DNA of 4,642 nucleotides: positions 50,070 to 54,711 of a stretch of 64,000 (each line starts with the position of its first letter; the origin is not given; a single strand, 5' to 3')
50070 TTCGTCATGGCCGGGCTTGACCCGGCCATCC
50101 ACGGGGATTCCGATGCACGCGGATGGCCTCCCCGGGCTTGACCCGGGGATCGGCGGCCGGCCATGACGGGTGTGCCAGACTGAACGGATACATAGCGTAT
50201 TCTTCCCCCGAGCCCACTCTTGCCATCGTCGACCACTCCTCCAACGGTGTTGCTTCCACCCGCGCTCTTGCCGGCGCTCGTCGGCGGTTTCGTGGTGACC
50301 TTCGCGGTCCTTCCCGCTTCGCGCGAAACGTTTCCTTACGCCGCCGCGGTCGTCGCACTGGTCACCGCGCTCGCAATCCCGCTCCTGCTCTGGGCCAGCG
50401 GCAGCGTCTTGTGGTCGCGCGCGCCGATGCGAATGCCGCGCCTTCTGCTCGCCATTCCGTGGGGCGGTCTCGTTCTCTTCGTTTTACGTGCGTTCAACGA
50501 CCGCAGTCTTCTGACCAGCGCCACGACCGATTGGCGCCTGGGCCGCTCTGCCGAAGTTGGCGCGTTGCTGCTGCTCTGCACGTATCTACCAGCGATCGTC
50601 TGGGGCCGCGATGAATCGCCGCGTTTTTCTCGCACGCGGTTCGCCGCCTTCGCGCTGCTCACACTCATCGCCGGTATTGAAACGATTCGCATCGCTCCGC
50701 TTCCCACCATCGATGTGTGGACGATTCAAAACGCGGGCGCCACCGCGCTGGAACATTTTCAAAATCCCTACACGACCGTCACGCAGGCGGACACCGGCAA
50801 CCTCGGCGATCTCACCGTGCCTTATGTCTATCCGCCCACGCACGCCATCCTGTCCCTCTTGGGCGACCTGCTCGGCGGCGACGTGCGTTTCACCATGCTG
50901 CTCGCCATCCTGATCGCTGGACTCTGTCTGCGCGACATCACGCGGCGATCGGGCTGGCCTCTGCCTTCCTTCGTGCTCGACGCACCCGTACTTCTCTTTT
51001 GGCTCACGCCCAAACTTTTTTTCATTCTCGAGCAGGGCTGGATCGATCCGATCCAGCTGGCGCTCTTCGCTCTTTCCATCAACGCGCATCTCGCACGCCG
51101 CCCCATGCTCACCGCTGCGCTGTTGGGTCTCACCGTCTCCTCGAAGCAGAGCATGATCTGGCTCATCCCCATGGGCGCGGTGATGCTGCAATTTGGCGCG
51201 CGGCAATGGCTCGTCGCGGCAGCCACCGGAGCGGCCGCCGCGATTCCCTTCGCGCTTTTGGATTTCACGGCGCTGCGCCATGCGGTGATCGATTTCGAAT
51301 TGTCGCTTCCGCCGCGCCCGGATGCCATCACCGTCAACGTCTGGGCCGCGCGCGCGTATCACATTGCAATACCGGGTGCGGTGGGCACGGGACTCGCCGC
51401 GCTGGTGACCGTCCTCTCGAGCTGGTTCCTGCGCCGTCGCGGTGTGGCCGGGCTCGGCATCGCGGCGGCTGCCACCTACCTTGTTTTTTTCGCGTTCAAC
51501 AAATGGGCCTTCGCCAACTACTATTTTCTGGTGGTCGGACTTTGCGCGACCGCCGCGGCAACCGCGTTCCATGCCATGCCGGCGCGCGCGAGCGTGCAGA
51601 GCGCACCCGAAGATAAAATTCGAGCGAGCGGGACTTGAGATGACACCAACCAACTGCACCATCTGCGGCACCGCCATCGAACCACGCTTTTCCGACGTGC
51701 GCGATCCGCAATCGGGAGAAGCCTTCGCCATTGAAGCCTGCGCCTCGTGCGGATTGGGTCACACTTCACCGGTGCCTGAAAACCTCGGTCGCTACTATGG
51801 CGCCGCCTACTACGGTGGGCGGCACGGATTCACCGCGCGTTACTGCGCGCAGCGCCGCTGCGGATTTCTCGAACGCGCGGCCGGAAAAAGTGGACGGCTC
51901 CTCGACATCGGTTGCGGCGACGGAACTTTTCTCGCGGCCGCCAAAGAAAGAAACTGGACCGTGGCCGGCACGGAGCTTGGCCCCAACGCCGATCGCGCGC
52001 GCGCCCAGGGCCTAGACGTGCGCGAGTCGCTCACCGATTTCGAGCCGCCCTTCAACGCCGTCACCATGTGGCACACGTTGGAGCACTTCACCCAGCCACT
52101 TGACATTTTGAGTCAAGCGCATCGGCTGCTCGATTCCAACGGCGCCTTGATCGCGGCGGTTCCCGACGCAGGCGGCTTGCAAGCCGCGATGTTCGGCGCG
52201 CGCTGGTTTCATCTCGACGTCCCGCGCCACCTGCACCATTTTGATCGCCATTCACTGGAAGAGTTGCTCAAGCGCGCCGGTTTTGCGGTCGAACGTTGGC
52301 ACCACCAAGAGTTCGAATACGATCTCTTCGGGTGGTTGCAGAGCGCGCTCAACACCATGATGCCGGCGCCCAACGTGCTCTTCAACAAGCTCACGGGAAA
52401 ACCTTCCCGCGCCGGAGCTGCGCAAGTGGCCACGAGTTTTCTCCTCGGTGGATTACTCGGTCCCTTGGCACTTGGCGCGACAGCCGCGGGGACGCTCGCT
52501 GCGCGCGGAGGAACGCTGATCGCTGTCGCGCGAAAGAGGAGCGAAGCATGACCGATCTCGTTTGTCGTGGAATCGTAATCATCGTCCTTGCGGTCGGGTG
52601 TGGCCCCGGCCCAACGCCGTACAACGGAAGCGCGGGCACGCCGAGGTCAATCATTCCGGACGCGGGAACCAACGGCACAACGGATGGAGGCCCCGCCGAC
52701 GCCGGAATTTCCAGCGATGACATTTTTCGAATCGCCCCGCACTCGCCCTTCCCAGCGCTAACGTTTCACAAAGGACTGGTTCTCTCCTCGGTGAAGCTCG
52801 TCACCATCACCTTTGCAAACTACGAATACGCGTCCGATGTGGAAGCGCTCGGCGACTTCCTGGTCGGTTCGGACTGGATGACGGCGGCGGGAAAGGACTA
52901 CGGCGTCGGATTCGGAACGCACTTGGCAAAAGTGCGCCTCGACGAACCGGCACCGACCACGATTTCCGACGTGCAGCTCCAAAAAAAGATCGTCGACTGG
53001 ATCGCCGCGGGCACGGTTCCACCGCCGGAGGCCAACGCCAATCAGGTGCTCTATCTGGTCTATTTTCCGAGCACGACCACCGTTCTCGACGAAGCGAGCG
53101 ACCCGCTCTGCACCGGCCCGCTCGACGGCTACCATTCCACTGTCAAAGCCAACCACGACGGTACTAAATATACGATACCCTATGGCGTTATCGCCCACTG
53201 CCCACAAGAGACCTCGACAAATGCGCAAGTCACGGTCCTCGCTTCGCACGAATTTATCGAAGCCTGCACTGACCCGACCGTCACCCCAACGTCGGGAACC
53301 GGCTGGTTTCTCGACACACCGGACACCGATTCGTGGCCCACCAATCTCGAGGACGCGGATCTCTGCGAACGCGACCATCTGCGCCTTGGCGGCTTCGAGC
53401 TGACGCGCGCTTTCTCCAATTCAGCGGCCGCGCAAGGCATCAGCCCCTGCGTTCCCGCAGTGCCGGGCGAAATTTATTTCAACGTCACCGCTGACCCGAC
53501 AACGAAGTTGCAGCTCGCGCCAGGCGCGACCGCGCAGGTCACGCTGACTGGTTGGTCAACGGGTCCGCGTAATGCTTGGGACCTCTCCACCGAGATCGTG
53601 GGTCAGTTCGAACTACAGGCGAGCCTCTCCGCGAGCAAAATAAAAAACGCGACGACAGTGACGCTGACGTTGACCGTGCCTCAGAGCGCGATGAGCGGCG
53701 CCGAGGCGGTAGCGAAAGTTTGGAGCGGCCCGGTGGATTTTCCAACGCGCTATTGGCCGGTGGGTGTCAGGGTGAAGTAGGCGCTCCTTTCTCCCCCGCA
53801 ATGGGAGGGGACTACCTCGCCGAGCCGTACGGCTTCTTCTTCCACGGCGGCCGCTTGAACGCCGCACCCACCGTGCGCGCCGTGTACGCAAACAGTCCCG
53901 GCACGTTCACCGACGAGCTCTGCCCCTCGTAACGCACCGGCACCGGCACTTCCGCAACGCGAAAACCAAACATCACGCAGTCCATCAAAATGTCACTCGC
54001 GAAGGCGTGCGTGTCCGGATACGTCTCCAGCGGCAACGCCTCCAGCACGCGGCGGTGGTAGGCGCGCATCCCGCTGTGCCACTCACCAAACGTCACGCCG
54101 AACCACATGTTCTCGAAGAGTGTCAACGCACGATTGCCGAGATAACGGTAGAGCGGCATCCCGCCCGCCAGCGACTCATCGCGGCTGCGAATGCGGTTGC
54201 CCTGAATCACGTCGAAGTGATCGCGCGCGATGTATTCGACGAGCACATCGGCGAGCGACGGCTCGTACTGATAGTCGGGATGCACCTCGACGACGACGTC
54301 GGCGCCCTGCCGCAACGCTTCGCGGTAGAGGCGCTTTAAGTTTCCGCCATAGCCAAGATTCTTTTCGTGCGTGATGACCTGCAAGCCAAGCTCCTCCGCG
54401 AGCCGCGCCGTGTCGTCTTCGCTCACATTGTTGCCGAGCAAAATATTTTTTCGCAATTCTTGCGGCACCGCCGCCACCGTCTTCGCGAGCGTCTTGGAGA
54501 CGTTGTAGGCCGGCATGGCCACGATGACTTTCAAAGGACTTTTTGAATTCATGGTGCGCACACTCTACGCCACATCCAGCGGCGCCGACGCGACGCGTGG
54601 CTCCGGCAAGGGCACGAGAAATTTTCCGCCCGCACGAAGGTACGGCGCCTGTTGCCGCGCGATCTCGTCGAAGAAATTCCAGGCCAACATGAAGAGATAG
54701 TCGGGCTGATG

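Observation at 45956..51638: Four tandem paralogs of a GT-C-like polytopic membrane protein with PIG-M/GT87-like motifs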

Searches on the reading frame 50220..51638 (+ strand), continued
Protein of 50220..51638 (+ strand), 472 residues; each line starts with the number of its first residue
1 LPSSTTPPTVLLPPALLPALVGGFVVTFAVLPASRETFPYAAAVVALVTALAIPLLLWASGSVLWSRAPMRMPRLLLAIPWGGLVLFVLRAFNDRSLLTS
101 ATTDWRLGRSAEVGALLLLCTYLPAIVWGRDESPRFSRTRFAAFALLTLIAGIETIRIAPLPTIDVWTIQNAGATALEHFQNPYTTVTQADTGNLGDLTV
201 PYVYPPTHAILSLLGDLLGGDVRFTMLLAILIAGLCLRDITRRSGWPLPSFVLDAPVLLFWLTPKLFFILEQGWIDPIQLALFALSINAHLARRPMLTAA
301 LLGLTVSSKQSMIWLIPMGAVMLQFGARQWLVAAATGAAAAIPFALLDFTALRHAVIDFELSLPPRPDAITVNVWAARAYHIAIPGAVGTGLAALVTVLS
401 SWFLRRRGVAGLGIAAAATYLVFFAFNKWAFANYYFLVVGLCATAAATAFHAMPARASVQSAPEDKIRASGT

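Call 70: search_protein_families(library=ncbifam, proteins=[L009:10945-12519:-, L002:8817-9815:+, L002:14318-15466:+, L002:2038-4152:+, P0022], max_evalue=0.01)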
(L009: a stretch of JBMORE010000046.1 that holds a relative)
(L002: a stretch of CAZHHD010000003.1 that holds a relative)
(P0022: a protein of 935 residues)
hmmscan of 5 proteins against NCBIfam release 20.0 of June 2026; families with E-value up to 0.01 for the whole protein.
L009:10945-12519:- (524 aa): 19 families
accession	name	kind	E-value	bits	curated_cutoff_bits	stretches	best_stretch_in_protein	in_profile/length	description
TIGR04182.1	glyco_TIGR04182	equivalog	5.1e-20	72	325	1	16-216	9-189/293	S-layer glycoprotein N-glycosyltransferase AglJ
NF041391.1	DPhHxTase_Halo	equivalog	1.2e-10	40.7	375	1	15-216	3-182/213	dolichyl-phosphate hexose transferase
NF058614.1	PPMAGASynPpgS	equivalog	2.8e-10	40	370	1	13-221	5-200/226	polyprenyl-phospho-N-acetylgalactosaminyl synthase PpgS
NF053739.1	GlytfEpsEBac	equivalog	1.2e-07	31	450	1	14-143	8-131/265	glycosyltransferase EpsE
NF007986.1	PRK10714.1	equivalog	2.2e-07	30.2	529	1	12-127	11-122/316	undecaprenyl-phosphate 4-deoxy-4-formamido-L-arabinose transferase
NF007482.0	PRK10073.1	equivalog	9.3e-07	28.1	423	1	7-117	6-108/334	glycosyltransferase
NF050050.1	ProtGlycPglI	equivalog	3.2e-06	26.7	500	1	9-139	4-127/306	GalNAc(5)-diNAcBac-PP-undecaprenol beta-1,3-glucosyltransferase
NF047588.1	GlcsyltransPgfSStrep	equivalog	4.5e-06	26.1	500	1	12-185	5-168/308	glycosyltransferase PgfS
NF038302.1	EPS_HpsE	equivalog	1.1e-05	24.6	300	1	11-84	5-79/307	hormogonium polysaccharide biosynthesis glycosyltransferase HpsE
NF041875.1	EPS_EpsD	equivalog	9.5e-05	21.9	370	1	13-157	4-139/325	exopolysaccharide biosynthesis glycosyltransferase EpsD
TIGR03965.1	mycofact_glyco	equivalog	0.00014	20.9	280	1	23-127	90-187/467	mycofactocin biosynthesis glycosyltransferase MftF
NF047683.1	TeichurnBiosyTuaG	equivalog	0.00019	21.2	400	1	10-121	9-113/252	teichuronic acid biosynthesis protein TuaG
TIGR01983.1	UbiG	equivalog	0.00032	20.1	102.95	1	283-433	48-207/228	bifunctional 2-polyprenyl-6-hydroxyphenol methylase/3-demethylubiquinol 3-O-methyltransferase UbiG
NF043040.1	corrin_prot_MT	hypoth_equivalog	0.0012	18.4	180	1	278-314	34-71/216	corrinoid protein-associated methyltransferase CpaM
TIGR03937.1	PgaC_IcaA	equivalog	0.0017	17.4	422.3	1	11-109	48-140/407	poly-beta-1,6-N-acetyl-D-glucosamine synthase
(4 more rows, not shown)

L002:8817-9815:+ (332 aa): 13 families
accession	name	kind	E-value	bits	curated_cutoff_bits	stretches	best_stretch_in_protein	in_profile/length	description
NF047588.1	GlcsyltransPgfSStrep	equivalog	1.3e-46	159.2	500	1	20-321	3-305/308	glycosyltransferase PgfS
NF007986.1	PRK10714.1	equivalog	8e-29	100.6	529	1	20-321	8-311/316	undecaprenyl-phosphate 4-deoxy-4-formamido-L-arabinose transferase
TIGR03937.1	PgaC_IcaA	equivalog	4.9e-11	42.2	422.3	1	14-114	41-136/407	poly-beta-1,6-N-acetyl-D-glucosamine synthase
TIGR04242.1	nodulat_NodC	equivalog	2.4e-09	36.6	550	1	14-127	44-155/395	chitooligosaccharide synthase NodC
NF007482.0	PRK10073.1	equivalog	3.8e-08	32.7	423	1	17-126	5-108/334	glycosyltransferase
TIGR04283.1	glyco_like_mftF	equivalog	1.2e-07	31.6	182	1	21-137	2-105/221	TIGR04283 family arsenosugar biosynthesis glycosyltransferase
NF047683.1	TeichurnBiosyTuaG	equivalog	5.7e-07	29.4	400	1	16-125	4-108/252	teichuronic acid biosynthesis protein TuaG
TIGR03111.1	glyc2_xrt_Gpos1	hypoth_equivalog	1.2e-06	27.6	363.95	1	16-134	47-162/439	TIGR03111 family XrtG-associated glycosyltransferase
TIGR03965.1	mycofact_glyco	equivalog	3.6e-06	26.1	280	1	11-126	68-177/467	mycofactocin biosynthesis glycosyltransferase MftF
NF041875.1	EPS_EpsD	equivalog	8e-06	25.5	370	1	50-137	28-114/325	exopolysaccharide biosynthesis glycosyltransferase EpsD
NF010496.0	PRK13915.1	equivalog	0.00011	21.4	262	1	19-136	32-150/307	glucosyl-3-phosphoglycerate synthase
NF045692.1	OglycostaseCruG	equivalog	0.0002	20.5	600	1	19-125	42-149/386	2'-O-glycosyltransferase CruG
NF038302.1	EPS_HpsE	equivalog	0.0019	17.2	300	1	20-110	3-93/307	hormogonium polysaccharide biosynthesis glycosyltransferase HpsE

L002:14318-15466:+ (382 aa): 0 families

L002:2038-4152:+ (704 aa): 1 family
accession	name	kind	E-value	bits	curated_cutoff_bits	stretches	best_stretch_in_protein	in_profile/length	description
NF033762.1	social_mot_Tgl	equivalog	0.0074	15.7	225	0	563-631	29-98/252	social motility TPR repeat lipoprotein Tgl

P0022 (935 aa): 0 families

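Call 73: search_solved_structures(query=A4, max_evalue=10, show_alignments=3)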
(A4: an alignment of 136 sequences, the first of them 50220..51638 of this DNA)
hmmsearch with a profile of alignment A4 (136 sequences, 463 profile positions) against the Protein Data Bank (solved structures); distinct sequences matched with E-value up to 10: 0.

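Call 75: search_protein_families(library=pfam, alignment_id=A5, max_evalue=0.01)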
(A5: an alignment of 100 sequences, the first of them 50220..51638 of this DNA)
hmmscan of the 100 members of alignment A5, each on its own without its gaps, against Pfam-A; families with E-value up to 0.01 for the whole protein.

A. member 1, window:50220-51638:+ (472 aa): 1 family
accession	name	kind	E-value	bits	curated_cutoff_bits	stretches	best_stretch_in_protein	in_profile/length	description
PF09594.16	GT87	-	0.0015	18.8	25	1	202-352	1-147/237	Glycosyltransferase family 87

B. families by the number of members that match (of 100 scanned): 5 families
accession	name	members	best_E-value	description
PF09594.16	GT87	12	1.6e-07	Glycosyltransferase family 87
PF05208.19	ALG3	2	0.00046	ALG3 protein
PF15111.12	TMEM101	1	0.00029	TMEM101 protein family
PF09656.15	PGPGW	1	0.00032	Putative transmembrane protein (PGPGW)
PF23539.1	DUF7134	1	0.01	Domain of unknown function (DUF7134)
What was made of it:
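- On GT87 (Pfam PF09594; PimE, MptA, MptC): Only 12 of 100 relatives hit at E<=0.01 (call 75).
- On GT50 (PIG-M / Gpi14, Pfam PF05007): It hits none of the 100 relatives at E<=0.01 (call 75).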

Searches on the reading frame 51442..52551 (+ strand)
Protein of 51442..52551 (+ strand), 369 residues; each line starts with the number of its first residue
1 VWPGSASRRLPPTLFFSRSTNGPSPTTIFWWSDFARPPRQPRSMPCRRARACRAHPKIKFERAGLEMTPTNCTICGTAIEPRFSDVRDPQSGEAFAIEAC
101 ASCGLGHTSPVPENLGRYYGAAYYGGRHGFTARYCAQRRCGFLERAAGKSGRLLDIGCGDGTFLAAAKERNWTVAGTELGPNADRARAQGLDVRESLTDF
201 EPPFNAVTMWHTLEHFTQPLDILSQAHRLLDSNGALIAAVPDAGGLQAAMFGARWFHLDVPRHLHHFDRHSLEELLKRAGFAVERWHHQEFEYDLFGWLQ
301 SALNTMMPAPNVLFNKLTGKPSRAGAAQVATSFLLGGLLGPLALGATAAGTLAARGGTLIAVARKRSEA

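Call 9: search_protein_families(library=pfam, proteins=[window:51442-52551:+], max_evalue=0.001)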
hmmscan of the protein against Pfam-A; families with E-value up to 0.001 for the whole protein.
window:51442-52551:+ (369 aa): 7 families
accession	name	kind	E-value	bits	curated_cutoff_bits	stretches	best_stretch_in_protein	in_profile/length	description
PF13489.12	Methyltransf_23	-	3.5e-27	95.6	27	1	140-284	10-162/164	Methyltransferase domain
PF08242.18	Methyltransf_12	-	1.1e-10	42.6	30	1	154-236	1-98/98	Methyltransferase domain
PF08241.18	Methyltransf_11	-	2.4e-09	38.1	21.2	1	154-237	1-94/95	Methyltransferase domain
PF13649.12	Methyltransf_25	-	1.6e-06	29.2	27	1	154-234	2-97/97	Methyltransferase domain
PF13847.12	Methyltransf_31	-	0.0001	22.4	27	0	150-242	4-113/145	Methyltransferase domain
PF07021.18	MetW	-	0.00045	20.4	21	1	150-231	14-103/193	Methionine biosynthesis protein MetW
PF05219.18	DREV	-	0.00093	18.8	26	0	149-288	94-240/265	DREV methyltransferase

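Call 29: search_protein_families(library=ncbifam, proteins=[window:51640-52551:+], max_evalue=0.001)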
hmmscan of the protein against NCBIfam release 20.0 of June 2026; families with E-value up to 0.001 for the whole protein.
window:51640-52551:+ (303 aa): 5 families
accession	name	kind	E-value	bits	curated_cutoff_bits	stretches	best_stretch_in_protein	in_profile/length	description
NF045667.1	MTase_DVU1556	equivalog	2.9e-07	30.1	155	1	82-221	21-166/213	DVU_1556 family methyltransferase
TIGR01983.1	UbiG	equivalog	8e-06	25.3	102.95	1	84-214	50-199/228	bifunctional 2-polyprenyl-6-hydroxyphenol methylase/3-demethylubiquinol 3-O-methyltransferase UbiG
NF043040.1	corrin_prot_MT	hypoth_equivalog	5.9e-05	22.6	180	0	78-113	36-71/216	corrinoid protein-associated methyltransferase CpaM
TIGR02081.1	metW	equivalog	0.00024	20.7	189.5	1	84-163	14-101/194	methionine biosynthesis protein MetW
TIGR04345.1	ovoA_Cterm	equivalog_domain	0.00069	19.2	170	0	138-173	135-170/242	putative 4-mercaptohistidine N1-methyltransferase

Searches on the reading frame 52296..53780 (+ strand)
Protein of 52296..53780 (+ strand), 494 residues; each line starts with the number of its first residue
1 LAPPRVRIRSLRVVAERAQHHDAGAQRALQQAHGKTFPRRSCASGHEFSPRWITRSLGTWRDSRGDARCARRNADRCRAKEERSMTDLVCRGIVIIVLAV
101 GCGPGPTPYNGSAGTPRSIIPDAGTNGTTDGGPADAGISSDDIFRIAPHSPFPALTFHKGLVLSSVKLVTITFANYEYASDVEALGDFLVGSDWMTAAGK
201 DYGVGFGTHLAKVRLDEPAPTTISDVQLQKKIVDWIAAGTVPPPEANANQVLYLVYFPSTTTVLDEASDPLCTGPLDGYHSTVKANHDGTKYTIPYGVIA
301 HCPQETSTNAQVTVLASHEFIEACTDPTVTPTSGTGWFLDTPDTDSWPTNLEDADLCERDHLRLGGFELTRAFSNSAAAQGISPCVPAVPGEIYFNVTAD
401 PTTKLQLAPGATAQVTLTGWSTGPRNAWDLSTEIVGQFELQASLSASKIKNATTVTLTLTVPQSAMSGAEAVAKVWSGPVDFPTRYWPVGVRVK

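Call 9: search_protein_families(library=pfam, proteins=[window:52296-53780:+], max_evalue=0.001)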
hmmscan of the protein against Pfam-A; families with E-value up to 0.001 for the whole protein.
window:52296-53780:+ (494 aa): 1 family
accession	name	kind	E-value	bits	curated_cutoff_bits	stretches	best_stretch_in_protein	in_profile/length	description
PF23619.1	Ig_VWA7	-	0.00012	22.7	27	1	403-469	8-76/104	VWA7 Ig-like domain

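Call 29: search_protein_families(library=ncbifam, proteins=[window:52548-53780:+], max_evalue=0.001)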
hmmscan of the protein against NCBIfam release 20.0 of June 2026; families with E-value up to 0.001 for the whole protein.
window:52548-53780:+ (410 aa): 0 families

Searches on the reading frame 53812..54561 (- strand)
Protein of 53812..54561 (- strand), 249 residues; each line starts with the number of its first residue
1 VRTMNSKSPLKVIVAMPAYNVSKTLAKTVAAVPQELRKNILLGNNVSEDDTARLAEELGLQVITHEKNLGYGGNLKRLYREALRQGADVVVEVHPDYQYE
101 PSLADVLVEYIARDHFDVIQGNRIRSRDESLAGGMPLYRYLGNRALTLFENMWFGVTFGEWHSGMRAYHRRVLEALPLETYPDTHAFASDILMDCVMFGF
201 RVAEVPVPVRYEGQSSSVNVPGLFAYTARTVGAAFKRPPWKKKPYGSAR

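Call 9: search_protein_families(library=pfam, proteins=[window:53812-54561:-], max_evalue=0.001)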
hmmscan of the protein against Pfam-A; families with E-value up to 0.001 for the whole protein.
window:53812-54561:- (249 aa): 1 family
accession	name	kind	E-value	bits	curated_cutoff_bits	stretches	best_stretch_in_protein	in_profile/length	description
PF00535.33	Glycos_transf_2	-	1.8e-16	61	23.3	1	14-174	2-165/168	Glycosyl transferase family 2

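Call 26: search_solved_structures(query=window:53812-54561:-, max_evalue=0.001)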
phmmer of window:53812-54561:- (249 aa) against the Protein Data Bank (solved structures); distinct sequences matched with E-value up to 0.001: 0.

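Call 29: search_protein_families(library=ncbifam, proteins=[window:53812-54561:-], max_evalue=0.001)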
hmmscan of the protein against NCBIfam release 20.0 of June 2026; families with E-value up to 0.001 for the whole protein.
window:53812-54561:- (249 aa): 5 families
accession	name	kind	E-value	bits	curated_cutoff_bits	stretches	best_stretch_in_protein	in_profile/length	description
NF058614.1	PPMAGASynPpgS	equivalog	4.8e-18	65.4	370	1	12-217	2-204/226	polyprenyl-phospho-N-acetylgalactosaminyl synthase PpgS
TIGR04182.1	glyco_TIGR04182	equivalog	8.3e-16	58.2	325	1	12-214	2-195/293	S-layer glycoprotein N-glycosyltransferase AglJ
NF041391.1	DPhHxTase_Halo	equivalog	5.3e-15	55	375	1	43-209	29-183/213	dolichyl-phosphate hexose transferase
NF010496.0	PRK13915.1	equivalog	4.5e-06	25.9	262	1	4-97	25-127/307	glucosyl-3-phosphoglycerate synthase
NF007986.1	PRK10714.1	equivalog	0.00012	21.2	529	1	11-176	7-172/316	undecaprenyl-phosphate 4-deoxy-4-formamido-L-arabinose transferase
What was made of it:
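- On Gtr-type three-component glycosylation system: The window GT2 at 53812-54561 best matches PpgS, AglJ, Dol-P-hexose transferase and ArnC (call 29).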

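Call 30: search_solved_structures(query=window:53812-54561:-, max_evalue=10, show_alignments=2)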
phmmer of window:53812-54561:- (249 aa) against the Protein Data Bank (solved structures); distinct sequences matched with E-value up to 10: 4.
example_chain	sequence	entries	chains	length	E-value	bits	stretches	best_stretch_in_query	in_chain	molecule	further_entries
2vyo_A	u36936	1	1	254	0.62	12.9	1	55-131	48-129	POLYSACCHARIDE DEACETYLASE DOMAIN-CONTAINING PROTEIN ECU11_0510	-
6c2u_A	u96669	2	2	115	0.63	12.9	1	73-119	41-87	phosphate-loop protein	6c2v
2ovs_A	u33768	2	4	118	0.99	12.2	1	59-110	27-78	L0044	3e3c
4kt5_A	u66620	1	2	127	1.2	11.9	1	59-110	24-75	GrlR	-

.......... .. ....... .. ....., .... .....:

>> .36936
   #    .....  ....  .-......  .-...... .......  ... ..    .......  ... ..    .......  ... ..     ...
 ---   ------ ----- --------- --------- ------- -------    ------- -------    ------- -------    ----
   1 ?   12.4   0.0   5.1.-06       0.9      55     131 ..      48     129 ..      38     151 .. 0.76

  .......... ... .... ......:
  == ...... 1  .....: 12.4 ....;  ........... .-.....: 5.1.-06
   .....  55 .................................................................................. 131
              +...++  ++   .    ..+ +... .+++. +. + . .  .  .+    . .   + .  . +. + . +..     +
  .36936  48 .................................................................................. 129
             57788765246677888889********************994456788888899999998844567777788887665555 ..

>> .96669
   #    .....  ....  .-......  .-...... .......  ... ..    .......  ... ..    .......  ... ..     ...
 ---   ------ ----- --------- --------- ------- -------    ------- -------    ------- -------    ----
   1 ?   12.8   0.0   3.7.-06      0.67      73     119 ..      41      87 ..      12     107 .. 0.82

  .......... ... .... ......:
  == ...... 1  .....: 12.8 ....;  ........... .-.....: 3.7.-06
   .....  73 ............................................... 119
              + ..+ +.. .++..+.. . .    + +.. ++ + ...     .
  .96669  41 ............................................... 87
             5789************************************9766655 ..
